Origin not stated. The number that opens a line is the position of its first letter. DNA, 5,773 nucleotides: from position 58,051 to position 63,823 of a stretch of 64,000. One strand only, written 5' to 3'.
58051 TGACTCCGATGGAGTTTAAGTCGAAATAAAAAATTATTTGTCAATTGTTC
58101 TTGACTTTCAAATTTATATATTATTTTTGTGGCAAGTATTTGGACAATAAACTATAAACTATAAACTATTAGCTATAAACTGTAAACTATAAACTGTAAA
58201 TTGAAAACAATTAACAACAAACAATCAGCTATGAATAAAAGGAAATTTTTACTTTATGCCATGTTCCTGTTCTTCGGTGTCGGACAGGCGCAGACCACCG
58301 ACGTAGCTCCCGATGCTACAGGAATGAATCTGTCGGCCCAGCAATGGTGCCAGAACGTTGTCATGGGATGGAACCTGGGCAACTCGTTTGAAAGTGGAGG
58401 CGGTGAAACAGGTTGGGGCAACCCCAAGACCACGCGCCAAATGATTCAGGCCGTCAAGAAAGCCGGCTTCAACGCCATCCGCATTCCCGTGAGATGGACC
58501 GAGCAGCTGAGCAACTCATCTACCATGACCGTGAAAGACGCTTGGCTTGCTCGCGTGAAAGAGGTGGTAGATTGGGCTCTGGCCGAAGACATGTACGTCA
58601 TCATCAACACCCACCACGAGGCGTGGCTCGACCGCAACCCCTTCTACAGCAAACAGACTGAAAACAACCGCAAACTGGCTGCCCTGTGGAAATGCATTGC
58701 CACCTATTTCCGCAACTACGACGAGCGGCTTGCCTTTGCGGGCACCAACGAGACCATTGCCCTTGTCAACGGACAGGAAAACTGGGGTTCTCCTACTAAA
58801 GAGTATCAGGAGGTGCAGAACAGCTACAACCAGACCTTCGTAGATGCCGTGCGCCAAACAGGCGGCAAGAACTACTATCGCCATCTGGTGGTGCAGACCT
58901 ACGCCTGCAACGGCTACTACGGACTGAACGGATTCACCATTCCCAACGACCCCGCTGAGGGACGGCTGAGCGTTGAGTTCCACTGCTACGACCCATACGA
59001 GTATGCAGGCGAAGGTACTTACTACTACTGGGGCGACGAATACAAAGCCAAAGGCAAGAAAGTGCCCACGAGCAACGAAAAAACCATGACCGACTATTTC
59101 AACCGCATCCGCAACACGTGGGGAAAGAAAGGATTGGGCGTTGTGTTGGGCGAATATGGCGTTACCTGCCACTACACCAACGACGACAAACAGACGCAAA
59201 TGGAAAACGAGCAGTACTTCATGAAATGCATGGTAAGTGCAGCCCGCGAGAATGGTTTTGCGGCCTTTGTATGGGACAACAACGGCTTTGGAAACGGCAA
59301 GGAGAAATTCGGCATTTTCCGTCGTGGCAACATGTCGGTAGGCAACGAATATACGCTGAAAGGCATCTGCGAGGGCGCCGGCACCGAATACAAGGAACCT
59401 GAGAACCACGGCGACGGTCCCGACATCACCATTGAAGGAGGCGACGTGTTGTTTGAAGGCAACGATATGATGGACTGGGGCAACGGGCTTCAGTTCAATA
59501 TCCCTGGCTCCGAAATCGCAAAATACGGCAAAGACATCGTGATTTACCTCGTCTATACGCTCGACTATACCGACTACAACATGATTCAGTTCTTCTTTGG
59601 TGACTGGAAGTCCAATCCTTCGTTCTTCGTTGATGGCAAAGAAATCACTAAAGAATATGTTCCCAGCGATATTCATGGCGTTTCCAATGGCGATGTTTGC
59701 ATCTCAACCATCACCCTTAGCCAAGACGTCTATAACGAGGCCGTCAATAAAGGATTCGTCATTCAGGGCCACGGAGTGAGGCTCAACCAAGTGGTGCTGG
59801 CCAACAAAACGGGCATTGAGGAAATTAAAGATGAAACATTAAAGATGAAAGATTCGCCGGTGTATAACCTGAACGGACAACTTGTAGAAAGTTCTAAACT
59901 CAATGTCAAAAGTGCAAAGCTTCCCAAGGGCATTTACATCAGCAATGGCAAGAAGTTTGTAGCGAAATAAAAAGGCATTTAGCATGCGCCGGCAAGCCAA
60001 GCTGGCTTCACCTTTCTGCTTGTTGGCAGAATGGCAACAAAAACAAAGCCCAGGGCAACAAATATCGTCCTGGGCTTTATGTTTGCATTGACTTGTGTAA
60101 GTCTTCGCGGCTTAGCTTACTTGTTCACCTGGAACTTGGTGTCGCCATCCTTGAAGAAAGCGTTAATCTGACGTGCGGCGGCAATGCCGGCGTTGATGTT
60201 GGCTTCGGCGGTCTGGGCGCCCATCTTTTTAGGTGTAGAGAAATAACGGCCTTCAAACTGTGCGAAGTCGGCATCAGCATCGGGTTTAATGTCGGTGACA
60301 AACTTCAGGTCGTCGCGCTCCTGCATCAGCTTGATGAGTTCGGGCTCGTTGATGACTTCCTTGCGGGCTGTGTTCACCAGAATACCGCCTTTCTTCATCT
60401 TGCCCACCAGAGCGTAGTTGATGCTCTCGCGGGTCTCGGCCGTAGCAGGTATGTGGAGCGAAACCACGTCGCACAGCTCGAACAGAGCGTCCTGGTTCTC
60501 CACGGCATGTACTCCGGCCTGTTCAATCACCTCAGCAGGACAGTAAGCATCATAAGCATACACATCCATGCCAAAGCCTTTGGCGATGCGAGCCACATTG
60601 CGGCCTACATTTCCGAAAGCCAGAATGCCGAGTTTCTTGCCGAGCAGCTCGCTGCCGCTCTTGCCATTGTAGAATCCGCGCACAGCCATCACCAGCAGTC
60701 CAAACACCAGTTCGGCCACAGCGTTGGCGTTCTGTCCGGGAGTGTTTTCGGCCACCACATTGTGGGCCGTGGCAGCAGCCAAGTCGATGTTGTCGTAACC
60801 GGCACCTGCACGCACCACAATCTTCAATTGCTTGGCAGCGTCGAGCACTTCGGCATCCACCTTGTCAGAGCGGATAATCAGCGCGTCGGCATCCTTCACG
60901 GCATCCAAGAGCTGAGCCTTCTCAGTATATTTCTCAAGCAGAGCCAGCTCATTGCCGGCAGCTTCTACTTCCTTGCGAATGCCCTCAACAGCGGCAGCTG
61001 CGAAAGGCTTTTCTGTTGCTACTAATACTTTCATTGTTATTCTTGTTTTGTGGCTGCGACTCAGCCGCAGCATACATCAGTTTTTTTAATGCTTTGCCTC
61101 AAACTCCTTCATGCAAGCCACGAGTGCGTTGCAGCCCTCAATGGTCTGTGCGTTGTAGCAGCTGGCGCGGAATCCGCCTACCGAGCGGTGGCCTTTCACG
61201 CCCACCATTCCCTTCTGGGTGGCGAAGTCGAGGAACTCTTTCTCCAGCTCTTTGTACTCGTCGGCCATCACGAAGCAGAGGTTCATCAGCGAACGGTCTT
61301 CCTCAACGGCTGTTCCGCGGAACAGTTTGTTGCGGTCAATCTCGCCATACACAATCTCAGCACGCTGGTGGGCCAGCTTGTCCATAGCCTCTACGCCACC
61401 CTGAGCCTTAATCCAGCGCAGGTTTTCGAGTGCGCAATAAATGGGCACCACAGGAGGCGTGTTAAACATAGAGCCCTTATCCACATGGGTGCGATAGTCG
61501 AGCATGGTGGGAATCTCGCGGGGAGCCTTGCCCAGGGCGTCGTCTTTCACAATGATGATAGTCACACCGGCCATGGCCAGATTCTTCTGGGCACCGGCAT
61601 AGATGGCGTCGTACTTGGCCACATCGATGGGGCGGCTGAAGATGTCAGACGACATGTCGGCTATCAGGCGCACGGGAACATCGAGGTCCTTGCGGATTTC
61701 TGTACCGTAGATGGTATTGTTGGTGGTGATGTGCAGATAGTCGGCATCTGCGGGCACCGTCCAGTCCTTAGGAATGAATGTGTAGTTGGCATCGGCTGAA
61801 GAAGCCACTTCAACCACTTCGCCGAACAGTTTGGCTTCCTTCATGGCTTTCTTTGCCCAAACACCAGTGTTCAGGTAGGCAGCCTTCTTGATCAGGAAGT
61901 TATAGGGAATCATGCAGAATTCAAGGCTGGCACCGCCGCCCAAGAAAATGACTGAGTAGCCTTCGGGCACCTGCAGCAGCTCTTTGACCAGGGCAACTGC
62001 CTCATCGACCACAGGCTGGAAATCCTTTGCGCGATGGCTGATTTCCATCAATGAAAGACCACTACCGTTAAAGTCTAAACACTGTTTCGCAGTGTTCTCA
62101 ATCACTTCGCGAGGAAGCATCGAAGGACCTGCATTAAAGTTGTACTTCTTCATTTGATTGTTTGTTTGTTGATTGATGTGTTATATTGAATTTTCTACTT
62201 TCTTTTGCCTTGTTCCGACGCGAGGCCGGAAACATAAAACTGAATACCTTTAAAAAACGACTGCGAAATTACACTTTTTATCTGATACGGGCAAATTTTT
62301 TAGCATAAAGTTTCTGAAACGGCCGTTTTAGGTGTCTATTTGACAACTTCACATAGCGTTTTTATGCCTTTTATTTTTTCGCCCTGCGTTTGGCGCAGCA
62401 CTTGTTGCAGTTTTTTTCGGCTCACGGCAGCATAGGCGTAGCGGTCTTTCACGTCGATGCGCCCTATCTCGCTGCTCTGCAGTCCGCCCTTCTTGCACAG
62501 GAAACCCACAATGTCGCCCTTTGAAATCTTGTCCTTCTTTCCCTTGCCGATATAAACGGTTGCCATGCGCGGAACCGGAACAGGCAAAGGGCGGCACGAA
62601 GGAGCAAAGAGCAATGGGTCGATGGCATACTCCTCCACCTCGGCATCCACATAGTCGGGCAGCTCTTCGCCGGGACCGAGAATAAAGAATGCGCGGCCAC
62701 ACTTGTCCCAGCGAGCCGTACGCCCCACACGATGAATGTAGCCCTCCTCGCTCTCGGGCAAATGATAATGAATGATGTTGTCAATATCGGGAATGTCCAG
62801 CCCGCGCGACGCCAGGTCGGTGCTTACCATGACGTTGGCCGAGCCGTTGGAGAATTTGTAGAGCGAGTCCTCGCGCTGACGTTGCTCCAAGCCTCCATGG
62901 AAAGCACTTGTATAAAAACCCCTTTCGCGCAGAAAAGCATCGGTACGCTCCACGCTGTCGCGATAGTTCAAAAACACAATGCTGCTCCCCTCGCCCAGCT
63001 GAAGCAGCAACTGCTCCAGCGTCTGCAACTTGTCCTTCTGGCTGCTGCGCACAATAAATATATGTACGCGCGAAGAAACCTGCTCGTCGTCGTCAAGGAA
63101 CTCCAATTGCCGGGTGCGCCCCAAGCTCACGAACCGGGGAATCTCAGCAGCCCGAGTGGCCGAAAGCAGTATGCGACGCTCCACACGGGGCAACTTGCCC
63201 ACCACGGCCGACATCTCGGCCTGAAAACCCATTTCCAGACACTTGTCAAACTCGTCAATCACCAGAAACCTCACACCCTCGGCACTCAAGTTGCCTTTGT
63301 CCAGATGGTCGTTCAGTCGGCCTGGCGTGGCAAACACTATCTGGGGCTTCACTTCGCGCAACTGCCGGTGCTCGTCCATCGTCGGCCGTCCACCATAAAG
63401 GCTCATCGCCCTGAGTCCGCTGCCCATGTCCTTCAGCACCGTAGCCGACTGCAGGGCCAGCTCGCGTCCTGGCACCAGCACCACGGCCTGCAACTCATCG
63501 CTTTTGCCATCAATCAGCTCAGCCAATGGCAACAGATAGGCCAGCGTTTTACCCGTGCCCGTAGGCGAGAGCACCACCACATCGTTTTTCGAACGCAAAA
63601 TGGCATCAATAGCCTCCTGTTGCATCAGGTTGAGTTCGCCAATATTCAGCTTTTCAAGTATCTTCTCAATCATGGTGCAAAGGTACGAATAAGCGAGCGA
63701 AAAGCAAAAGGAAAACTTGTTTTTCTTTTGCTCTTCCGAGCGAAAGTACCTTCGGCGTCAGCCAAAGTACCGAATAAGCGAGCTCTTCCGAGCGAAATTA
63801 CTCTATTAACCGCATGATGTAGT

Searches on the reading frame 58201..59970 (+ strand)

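Call 8: search_protein_families(library=pfam, proteins=[window:58201-59970:+], max_evalue=0.001)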
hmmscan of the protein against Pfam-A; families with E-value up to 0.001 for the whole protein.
window:58201-59970:+ (589 aa): 1 family
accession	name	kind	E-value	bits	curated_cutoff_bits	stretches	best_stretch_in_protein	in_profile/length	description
PF00150.24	Cellulase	-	4.9e-55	187.4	23.5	1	60-363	5-271/272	Cellulase (glycosyl hydrolase family 5)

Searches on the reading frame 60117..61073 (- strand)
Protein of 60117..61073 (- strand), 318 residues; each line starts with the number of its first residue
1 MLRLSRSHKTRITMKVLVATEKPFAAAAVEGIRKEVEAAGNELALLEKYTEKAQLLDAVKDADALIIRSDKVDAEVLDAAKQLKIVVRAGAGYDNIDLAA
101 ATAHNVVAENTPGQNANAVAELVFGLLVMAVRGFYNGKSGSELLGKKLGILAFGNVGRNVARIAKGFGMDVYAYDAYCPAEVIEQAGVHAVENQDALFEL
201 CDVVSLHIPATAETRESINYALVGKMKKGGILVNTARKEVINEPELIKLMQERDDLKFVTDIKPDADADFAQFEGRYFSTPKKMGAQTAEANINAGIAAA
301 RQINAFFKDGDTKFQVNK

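Call 8: search_protein_families(library=pfam, proteins=[window:60117-61073:-], max_evalue=0.001)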
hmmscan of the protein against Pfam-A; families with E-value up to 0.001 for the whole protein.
window:60117-61073:- (318 aa): 3 families
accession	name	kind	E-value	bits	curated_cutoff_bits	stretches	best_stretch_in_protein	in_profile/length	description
PF02826.25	2-Hacid_dh_C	-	5.1e-33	114.4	25.1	1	137-262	28-153/178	D-isomer specific 2-hydroxyacid dehydrogenase, NAD binding domain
PF00389.36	2-Hacid_dh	-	6e-29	100.9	24.6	1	42-317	21-134/134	D-isomer specific 2-hydroxyacid dehydrogenase, catalytic domain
PF03446.21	NAD_binding_2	-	1.7e-05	25.3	21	1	148-254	2-111/161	NAD binding domain of 6-phosphogluconate dehydrogenase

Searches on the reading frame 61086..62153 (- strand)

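Call 8: search_protein_families(library=pfam, proteins=[window:61086-62153:-], max_evalue=0.001)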
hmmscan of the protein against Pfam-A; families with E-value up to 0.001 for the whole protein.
window:61086-62153:- (355 aa): 1 family
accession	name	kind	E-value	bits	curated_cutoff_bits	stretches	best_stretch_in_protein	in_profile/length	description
PF00266.25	Aminotran_5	-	2.6e-35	122.5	21.5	1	4-343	2-370/371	Aminotransferase class-V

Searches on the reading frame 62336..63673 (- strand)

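Call 8: search_protein_families(library=pfam, proteins=[window:62336-63673:-], max_evalue=0.001)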
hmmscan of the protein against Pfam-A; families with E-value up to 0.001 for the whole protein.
window:62336-63673:- (445 aa): 4 families
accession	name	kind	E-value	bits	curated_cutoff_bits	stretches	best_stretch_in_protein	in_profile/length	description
PF00270.35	DEAD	-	5.4e-40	137.3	26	1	17-175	3-161/167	DEAD/DEAH box helicase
PF00271.37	Helicase_C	-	5.9e-30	104.2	23.5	1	214-322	1-109/110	Helicase conserved C-terminal domain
PF03880.21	DbpA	-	1e-22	80.4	25.6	1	372-442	1-71/72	DbpA RNA binding domain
PF04851.21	ResIII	-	6.1e-11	42.9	22.5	1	13-143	3-135/164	Type III restriction enzyme, res subunit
